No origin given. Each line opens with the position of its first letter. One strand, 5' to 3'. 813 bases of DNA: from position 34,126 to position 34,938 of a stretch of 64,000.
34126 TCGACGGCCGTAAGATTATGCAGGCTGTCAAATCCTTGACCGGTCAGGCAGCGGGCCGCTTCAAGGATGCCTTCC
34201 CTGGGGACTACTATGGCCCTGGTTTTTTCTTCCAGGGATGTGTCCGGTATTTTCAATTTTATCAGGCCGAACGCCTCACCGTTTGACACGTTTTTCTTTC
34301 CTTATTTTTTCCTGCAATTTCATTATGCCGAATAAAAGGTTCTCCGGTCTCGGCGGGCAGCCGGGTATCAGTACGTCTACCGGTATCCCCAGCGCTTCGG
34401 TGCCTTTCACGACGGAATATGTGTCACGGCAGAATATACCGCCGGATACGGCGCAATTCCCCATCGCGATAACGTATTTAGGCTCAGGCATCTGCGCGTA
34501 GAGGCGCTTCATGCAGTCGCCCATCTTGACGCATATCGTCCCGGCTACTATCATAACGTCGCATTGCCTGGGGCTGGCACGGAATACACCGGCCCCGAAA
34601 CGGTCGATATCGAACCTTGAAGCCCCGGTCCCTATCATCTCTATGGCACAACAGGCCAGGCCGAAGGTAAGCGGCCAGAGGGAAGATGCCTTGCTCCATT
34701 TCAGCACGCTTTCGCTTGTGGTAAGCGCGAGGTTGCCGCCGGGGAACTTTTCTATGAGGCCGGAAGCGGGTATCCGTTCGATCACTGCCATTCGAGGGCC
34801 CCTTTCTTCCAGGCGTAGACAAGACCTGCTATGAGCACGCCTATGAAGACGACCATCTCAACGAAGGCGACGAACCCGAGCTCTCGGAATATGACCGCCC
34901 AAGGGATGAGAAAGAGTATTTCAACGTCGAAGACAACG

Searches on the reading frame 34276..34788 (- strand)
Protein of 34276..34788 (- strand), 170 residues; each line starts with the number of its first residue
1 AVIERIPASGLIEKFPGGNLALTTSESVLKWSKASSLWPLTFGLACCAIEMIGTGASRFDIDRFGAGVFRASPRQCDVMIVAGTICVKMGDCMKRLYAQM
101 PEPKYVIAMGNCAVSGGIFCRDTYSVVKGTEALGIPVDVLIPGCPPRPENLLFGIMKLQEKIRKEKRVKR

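Call 7: search_protein_families(library=pfam, proteins=[window:34276-34788:-], max_evalue=0.001)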
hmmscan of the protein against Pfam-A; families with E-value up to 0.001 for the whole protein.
window:34276-34788:- (170 aa): 1 family
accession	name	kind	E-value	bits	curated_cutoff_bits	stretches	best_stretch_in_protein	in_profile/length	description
PF01058.29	Oxidored_q6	-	3.7e-27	95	27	1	46-158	1-128/128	NADH ubiquinone oxidoreductase, 20 Kd subunit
